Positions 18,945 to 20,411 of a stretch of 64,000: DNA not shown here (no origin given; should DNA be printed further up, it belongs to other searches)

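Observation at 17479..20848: Nuclease-fold protein + Hanks kinase + unknown 388-aa protein operon behind the type I R-M: candidate uncharacterised defence system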

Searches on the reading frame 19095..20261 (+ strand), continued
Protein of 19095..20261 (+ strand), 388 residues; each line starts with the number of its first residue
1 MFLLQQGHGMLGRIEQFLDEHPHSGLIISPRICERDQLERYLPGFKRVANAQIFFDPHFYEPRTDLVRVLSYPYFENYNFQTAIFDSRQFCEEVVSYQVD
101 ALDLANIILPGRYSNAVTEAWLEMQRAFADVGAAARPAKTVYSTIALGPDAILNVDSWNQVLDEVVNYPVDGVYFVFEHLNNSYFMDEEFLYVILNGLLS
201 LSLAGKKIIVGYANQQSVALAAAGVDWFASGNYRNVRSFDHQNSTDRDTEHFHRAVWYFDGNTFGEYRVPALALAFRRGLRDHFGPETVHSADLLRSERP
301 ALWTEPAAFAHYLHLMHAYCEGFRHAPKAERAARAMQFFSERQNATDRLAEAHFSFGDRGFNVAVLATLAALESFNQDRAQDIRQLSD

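Call 37: find_encoding_contigs(protein=P0012, flank=10000, max_places=1)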
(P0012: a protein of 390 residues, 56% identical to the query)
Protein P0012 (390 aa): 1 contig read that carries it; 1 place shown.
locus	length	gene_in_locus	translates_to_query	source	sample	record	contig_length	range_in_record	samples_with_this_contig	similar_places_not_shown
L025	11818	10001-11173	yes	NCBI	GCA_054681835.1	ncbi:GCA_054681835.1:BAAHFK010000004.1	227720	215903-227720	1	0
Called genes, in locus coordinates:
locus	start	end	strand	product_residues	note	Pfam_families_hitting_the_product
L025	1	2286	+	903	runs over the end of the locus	PF16078:2-oxogl_dehyd_N, PF00676:E1_dh, PF02779:Transket_pyr, PF16870:OxoGdeHyase_C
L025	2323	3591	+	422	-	PF00364:Biotin_lipoyl, PF02817:E3_binding, PF00198:2-oxoacid_dh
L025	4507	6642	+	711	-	PF00350:Dynamin_N (faint), PF03193:RsgA_GTPase (weak), PF01926:MMR_HSR1, PF02421:FeoB_N (faint)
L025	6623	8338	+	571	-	PF00350:Dynamin_N (faint), PF03193:RsgA_GTPase (faint), PF01926:MMR_HSR1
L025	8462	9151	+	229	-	-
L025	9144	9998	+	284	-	PF00069:Pkinase, PF07714:PK_Tyr_Ser-Thr, PF01636:APH (faint), PF03109:ABC1 (weak)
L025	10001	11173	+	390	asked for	-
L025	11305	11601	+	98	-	-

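Call 38: find_encoding_contigs(protein=P0014, flank=10000, max_places=1)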
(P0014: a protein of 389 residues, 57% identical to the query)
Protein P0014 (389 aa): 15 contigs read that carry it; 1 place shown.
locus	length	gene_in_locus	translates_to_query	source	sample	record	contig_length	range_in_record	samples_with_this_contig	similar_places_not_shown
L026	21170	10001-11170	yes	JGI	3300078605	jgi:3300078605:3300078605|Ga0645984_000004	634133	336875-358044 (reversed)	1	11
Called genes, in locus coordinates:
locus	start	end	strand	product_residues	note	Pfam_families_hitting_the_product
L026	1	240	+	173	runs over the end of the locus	-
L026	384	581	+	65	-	-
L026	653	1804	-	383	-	PF04055:Radical_SAM, PF06969:HemN_C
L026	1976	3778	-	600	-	PF00009:GTP_EFTU, PF00071:Ras (weak), PF03144:GTP_EFTU_D2, PF00679:EFG_C, PF06421:LepA_C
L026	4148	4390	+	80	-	PF04255:DUF433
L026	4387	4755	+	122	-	PF18480:DUF5615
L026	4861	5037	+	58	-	-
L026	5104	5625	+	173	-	-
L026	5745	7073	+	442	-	PF02310:B12-binding, PF04055:Radical_SAM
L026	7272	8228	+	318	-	-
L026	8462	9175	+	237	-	-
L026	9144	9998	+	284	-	PF00069:Pkinase, PF07714:PK_Tyr_Ser-Thr, PF01636:APH (weak)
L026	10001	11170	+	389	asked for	-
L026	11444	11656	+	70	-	-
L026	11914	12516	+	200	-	PF00014:Kunitz_BPTI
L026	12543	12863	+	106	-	-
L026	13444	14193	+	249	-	PF20772:TACO1_YebC_N, PF01709:Transcrip_reg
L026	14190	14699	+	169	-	PF02075:RuvC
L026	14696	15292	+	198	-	PF01330:RuvA_N, PF00633:HHH (faint), PF14520:HHH_5, PF07499:RuvA_C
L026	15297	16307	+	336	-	PF05496:RuvB_N, PF20720:nSTAND3 (faint), PF00004:AAA, PF07728:AAA_5 (faint), PF17864:AAA_lid_4, PF05491:WHD_RuvB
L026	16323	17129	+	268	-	PF00994:MoCF_biosynth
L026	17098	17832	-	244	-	PF04452:Methyltrans_RNA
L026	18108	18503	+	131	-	PF01880:Desulfoferrodox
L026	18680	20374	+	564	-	PF01558:POR, PF01855:POR_N, PF02780:Transketolase_C (weak)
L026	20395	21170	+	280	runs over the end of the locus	PF02775:TPP_enzyme_C, PF12367:PFO_beta_C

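Call 39: find_encoding_contigs(protein=P0056, flank=10000, max_places=1)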
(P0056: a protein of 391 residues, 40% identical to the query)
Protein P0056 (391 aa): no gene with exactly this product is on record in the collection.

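Call 40: find_encoding_contigs(protein=P0062, flank=10000, max_places=1)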
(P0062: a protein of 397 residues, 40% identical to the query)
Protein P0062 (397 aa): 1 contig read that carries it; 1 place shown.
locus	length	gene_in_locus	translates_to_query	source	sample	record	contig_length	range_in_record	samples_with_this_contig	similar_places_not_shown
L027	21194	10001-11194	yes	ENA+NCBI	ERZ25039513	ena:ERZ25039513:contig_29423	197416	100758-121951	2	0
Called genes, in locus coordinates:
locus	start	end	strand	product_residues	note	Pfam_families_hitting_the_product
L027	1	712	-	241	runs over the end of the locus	PF02754:CCG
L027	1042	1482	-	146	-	PF13187:Fer4_9 (faint), PF13183:Fer4_8 (weak), PF13534:Fer4_17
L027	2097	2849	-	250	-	PF01565:FAD_binding_4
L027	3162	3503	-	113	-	PF12802:MarR_2 (weak), PF12840:HTH_20, PF01022:HTH_5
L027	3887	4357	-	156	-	PF00583:Acetyltransf_1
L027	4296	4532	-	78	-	-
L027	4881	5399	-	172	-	-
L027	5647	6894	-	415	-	-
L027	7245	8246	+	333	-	-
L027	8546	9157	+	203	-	-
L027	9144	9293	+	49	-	-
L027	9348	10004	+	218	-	PF07714:PK_Tyr_Ser-Thr, PF00069:Pkinase, PF03109:ABC1 (weak)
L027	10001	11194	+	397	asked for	-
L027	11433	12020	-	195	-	PF13240:Zn_Ribbon_1 (weak)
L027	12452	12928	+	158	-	-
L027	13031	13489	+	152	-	PF00072:Response_reg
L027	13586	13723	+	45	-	PF00486:Trans_reg_C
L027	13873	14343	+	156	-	-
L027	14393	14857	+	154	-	PF00512:HisKA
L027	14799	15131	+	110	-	PF02518:HATPase_c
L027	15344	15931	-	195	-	PF13240:Zn_Ribbon_1 (weak)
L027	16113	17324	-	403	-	PF02515:CoA_transf_3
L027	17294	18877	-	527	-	PF02515:CoA_transf_3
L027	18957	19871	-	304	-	PF05343:Peptidase_M42 (weak), PF04389:Peptidase_M28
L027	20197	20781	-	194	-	PF02423:OCD_Mu_crystall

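Call 54: search_protein_representatives(alignment_id=A1)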
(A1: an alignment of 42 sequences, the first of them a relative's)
Query: 42 sequences, 392 profile positions. Proteins with E-value up to 0.001 (for the whole library): 976; up to 1e-10: 597; up to 1e-30: 166. The best 150 are listed.
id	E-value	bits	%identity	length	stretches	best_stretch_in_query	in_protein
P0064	2.7e-168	576.0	-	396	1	1-391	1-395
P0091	2.0e-165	566.5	-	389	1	1-392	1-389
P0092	4.3e-150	516.0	-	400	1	1-392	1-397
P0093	5.8e-134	462.9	-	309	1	1-302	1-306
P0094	2.4e-133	460.9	-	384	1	17-392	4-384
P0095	1.9e-130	451.4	-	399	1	1-391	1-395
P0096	7.7e-130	449.3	-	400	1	1-392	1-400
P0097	1.3e-125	435.4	-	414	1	1-390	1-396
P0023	1.2e-122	425.7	-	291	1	2-294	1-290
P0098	1.5e-101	356.2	-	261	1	136-392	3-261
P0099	2.8e-92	325.7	-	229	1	1-229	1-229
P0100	7.1e-89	314.5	-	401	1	1-390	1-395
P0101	1.2e-86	307.1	-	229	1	2-224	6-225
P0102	6.1e-86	304.8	-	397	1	1-389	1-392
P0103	8.8e-85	301.0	-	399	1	1-383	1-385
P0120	4.1e-75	269.2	-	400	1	1-389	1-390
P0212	6.9e-41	156.5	-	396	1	1-383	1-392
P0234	2.8e-34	134.7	-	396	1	2-384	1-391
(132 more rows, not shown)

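Call 56: search_protein_families(library=pfam, alignment_id=A4, max_evalue=0.01)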
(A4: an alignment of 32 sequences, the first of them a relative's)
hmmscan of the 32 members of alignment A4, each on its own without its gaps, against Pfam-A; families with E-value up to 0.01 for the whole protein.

A. member 1, P0001 (388 aa): 0 families

B. families by the number of members that match (of 32 scanned): 2 families
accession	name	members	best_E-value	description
PF15904.10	LIP1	1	0.00041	LKB1 serine/threonine kinase interacting protein 1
PF14445.12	Prok-RING_2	1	0.0064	Prokaryotic RING finger family 2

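Call 57: search_solved_structures(query=A4, max_evalue=10)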
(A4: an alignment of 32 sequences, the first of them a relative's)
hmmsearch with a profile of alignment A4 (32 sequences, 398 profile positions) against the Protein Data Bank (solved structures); distinct sequences matched with E-value up to 10: 8.
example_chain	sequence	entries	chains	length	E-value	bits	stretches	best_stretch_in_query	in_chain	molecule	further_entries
7jrq_A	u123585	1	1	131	0.096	14.8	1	333-387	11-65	MPP1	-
1nak_H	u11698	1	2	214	0.18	13.9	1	222-281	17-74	Fab 83.1 - heavy chain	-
6lcs_A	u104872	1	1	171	0.23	13.5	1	224-295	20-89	VH-SARAH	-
8gji_A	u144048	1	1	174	0.24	13.5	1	325-363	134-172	GCG binder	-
5vxr_H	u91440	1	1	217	0.34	13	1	224-315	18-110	MAb24 Variable Heavy Chain,MAb24 Variable Heavy Chain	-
7jh6_A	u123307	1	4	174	0.42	12.7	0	323-365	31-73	Two-domain di-Zn(II) and porphyrin-binding protein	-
9cte_A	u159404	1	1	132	0.89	11.6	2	336-387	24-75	De novo protein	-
6bzv_E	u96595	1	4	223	1.1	11.3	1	224-306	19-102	19B3 GL Heavy Chain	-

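Call 58: find_encoding_contigs(protein=P0212, flank=6000, max_places=1)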
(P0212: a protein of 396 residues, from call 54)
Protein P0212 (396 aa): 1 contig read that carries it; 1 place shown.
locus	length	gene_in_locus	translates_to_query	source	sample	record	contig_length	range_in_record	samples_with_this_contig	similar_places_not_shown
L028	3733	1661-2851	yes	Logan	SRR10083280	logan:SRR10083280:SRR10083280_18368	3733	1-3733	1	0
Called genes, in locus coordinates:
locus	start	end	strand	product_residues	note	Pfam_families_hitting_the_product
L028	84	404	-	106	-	-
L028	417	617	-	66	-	-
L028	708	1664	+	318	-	PF00069:Pkinase, PF07714:PK_Tyr_Ser-Thr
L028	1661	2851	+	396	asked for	-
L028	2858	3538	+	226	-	-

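Call 59: find_encoding_contigs(protein=P0120, flank=6000, max_places=1)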
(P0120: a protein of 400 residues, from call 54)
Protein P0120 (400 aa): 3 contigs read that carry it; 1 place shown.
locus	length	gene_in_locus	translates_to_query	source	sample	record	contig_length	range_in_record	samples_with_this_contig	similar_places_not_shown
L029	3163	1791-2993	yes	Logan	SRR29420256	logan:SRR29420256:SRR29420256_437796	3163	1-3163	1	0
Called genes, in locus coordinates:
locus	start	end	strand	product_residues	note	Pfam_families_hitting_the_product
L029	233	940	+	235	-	-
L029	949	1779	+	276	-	PF14531:Kinase-like (weak), PF00069:Pkinase, PF01636:APH (faint), PF07714:PK_Tyr_Ser-Thr, PF03109:ABC1 (weak)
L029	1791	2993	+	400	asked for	-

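Call 62: search_dna_similar(query=window:19095-20261:+, collection=plasmids, mode=protein, max_rows=20)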
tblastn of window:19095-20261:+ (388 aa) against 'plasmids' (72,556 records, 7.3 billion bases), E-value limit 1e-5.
Records with a match: 3; places in all: 3; records where one place covers at least 80% of the query: 3.
Best place of each record, by identity: <60% 3.
By first word of the organism name: Bacillus 2; Natribaculum 1.
By predicted mobility (MOB-suite, as given by PLSDB): non-mobilizable 2; mobilizable 1.
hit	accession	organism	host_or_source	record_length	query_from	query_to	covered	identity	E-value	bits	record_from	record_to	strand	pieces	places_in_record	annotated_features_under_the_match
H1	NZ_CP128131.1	Bacillus mycoides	bacterial isolate,field soil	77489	2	387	99%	42.1%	2e-98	328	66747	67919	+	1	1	hypothetical protein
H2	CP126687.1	Bacillus bombysepticus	Microtermes sp. colony Mi106,bacterial ...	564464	2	386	99%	41.9%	5e-97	323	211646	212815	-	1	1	hypothetical protein (x2)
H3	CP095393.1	Natribaculum breve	cell culture,saline soil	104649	2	357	92%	25.4%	2e-16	89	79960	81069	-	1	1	none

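Call 63: search_dna_similar(query=window:19095-20261:+, collection=phages, mode=protein, max_rows=20, max_evalue=0.001)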
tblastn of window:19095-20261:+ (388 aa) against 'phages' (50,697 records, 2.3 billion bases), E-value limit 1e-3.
No match.

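Call 64: get_annotated_region(hit=H1, flank=9000)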
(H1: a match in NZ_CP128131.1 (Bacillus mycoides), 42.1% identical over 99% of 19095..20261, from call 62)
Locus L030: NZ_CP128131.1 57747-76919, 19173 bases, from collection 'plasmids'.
description: Bacillus mycoides strain SIN2.2 plasmid unnamed4, complete sequence
organism: Bacillus mycoides (NCBI taxid 1405)
taxonomy: Bacteria; Bacillota; Bacilli; Bacillales; Bacillaceae; Bacillus; Bacillus mycoides
host: -; source: bacterial isolate,field soil; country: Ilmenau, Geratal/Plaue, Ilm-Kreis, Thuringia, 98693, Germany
typing (MOB-suite, as given by PLSDB): mobilizable; replicon rep_cluster_920; relaxase MOBC
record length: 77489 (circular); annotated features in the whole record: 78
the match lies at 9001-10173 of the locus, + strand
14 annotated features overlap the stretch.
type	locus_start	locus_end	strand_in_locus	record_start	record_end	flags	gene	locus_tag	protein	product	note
CDS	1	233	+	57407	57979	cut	-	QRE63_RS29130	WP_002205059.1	tyrosine-type recombinase/integrase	GO:0015074 - DNA integration [Evidence IEA]; GO:0006310 - DNA recombination [Evidence IEA]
CDS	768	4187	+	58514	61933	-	-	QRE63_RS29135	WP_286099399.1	S-layer homology domain-containing protein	-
CDS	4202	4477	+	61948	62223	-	-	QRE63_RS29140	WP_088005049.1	barstar family protein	-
CDS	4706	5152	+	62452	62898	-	-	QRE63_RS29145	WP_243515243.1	hypothetical protein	-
CDS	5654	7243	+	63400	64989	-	-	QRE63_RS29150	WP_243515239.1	hypothetical protein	-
CDS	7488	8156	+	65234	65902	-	-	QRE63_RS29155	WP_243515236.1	hypothetical protein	-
CDS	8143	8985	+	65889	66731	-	-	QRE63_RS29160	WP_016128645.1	serine/threonine-protein kinase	GO:0006468 - protein phosphorylation [Evidence IEA]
CDS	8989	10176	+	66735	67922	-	-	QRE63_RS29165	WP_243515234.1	hypothetical protein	-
CDS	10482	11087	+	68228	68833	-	-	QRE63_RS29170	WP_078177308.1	recombinase family protein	GO:0006310 - DNA recombination [Evidence IEA]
CDS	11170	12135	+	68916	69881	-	-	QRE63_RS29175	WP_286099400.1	site-specific integrase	GO:0015074 - DNA integration [Evidence IEA]; GO:0006310 - DNA recombination [Evidence IEA]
CDS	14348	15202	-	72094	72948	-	-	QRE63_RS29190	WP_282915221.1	phospholipase C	-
CDS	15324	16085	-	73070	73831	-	-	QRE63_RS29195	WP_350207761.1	hypothetical protein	-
CDS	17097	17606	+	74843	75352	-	-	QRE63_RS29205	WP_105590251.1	sigma-70 family RNA polymerase sigma factor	GO:0006352 - DNA-templated transcription initiation [Evidence IEA]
CDS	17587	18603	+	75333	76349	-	-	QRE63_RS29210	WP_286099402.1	anti sigma factor C-terminal domain-containing protein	-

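Call 65: get_annotated_region(hit=H3, flank=9000)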
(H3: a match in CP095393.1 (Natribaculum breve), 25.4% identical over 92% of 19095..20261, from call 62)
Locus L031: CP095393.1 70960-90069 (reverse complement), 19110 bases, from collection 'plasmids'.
description: Natribaculum breve strain TRM20010 plasmid unnamed3, complete sequence
organism: Natribaculum breve (NCBI taxid 1419050)
taxonomy: Archaea; Euryarchaeota; Halobacteria; Halobacteriales; Natrialbaceae; Natribaculum; Natribaculum breve
host: -; source: cell culture,saline soil; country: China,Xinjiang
typing (MOB-suite, as given by PLSDB): non-mobilizable
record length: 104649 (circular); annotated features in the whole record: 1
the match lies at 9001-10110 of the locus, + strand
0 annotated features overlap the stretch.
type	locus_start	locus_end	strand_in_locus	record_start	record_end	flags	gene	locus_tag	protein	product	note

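Call 69: search_protein_families(library=padloc, alignment_id=A5, max_evalue=1e-10)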
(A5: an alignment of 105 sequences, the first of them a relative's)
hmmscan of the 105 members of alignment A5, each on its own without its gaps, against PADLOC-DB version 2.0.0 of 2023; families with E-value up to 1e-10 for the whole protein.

A. member 1, L005:12-920:+ (302 aa): 16 families
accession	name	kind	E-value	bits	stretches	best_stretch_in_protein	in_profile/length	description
PDLC03259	MTase_II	-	6.3e-101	336.2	1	1-293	131-421/423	Type II methyltransferase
PDLC03350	MTase_II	-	7.2e-39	132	1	2-130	170-300/312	Type II methyltransferase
PDLC03353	MTase_II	-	7.1e-37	125.3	1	2-132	127-257/260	Type II methyltransferase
PDLC03283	MTase_II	-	2.6e-27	94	1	1-130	138-276/352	Type II methyltransferase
PDLC03260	MTase_II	-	4e-23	79.9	1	26-128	206-310/349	Type II methyltransferase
PDLC03371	MTase_II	-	5.4e-22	76.6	1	38-131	163-258/260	Type II methyltransferase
PDLC03387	MTase_II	-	6.9e-17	59.5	1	54-128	203-278/289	Type II methyltransferase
PDLC03299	MTase_II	-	2.7e-15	54.6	1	58-136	190-267/296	Type II methyltransferase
PDLC03363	MTase_II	-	9.7e-15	52.7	1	36-145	24-139/294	Type II methyltransferase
PDLC03305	MTase_II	-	2.8e-12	44.6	1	49-155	168-272/513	Type II methyltransferase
PDLC03351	MTase_II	-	1e-11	42.6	1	56-138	119-201/348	Type II methyltransferase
PDLC03320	MTase_II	-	1.1e-11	42.4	1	67-130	216-279/289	Type II methyltransferase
PDLC03241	MTase_II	-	1.5e-11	41.9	1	56-128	364-436/447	Type II methyltransferase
PDLC03246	MTase_II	-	2.6e-11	41.3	1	54-121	295-362/376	Type II methyltransferase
PDLC03738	oMTase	-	5.6e-11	39.8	1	64-129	204-269/376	orphan methyltransferase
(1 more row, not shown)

B. families by the number of members that match (of 105 scanned): 129 families (the first 25 are shown)
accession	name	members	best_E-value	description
PDLC04135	mad3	3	5.9e-33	mads_3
PDLC03350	MTase_II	2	7.2e-39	Type II methyltransferase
PDLC03387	MTase_II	2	4.4e-38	Type II methyltransferase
PDLC03353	MTase_II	2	7.1e-37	Type II methyltransferase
PDLC03626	REase_MTase_IIG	2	6.3e-31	Type IIG restriction enzyme-methyltransferase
PDLC03371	MTase_II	2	6.9e-31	Type II methyltransferase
PDLC03299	MTase_II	2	6.3e-24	Type II methyltransferase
PDLC03260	MTase_II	2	4e-23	Type II methyltransferase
PDLC03246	MTase_II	2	2.5e-19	Type II methyltransferase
PDLC03216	MTase_II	2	2.3e-18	Type II methyltransferase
PDLC03738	oMTase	2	4.8e-18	orphan methyltransferase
PDLC03363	MTase_II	2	9.7e-15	Type II methyltransferase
PDLC04140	mad8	2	2.6e-14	mads_8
PDLC03305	MTase_II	2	2.8e-12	Type II methyltransferase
PDLC03040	REase_I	1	9.5e-202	Type I restriction enzyme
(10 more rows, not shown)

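Call 70: search_protein_families(library=pfam, alignment_id=A5, max_evalue=0.00001)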
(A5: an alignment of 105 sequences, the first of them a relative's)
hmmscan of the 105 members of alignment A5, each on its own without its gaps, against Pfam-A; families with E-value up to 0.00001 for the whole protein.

A. member 1, L005:12-920:+ (302 aa): 2 families
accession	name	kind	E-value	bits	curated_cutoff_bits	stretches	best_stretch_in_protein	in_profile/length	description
PF01555.25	N6_N4_Mtase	-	1.5e-24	87.6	26.7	1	8-122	90-220/221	DNA methylase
PF00565.23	SNase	-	9.2e-07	29.7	21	1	226-297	25-96/107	Staphylococcal nuclease homologue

B. families by the number of members that match (of 105 scanned): 144 families (the first 25 are shown)
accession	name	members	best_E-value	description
PF00239.26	Resolvase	5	8.5e-34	Resolvase, N terminal domain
PF00005.33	ABC_tran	3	2.9e-33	ABC transporter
PF07508.19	Recombinase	3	7.1e-22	Recombinase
PF00528.27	BPD_transp_1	3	5.2e-20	Binding-protein-dependent transport system inner membrane component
PF13561.12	adh_short_C2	2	2.3e-65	Enoyl-(Acyl carrier protein) reductase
PF00106.31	adh_short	2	1e-63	short chain dehydrogenase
PF07690.21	MFS_1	2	2.1e-46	Major Facilitator Superfamily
PF01555.25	N6_N4_Mtase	2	1.8e-41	DNA methylase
PF00589.27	Phage_integrase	2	2.8e-41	Phage integrase family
PF08659.16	KR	2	2e-21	KR domain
PF08352.17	oligo_HPY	2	1.4e-19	Oligopeptide/dipeptide transporter, C-terminal region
PF04851.21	ResIII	2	1.4e-19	Type III restriction enzyme, res subunit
PF02899.23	Phage_int_SAM_1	2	1.3e-15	Phage integrase, N-terminal SAM-like domain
PF13304.12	AAA_21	2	5.8e-14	AAA domain, putative AbiEii toxin, Type IV TA system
PF04151.21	PPC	2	2.1e-11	Bacterial pre-peptidase C-terminal domain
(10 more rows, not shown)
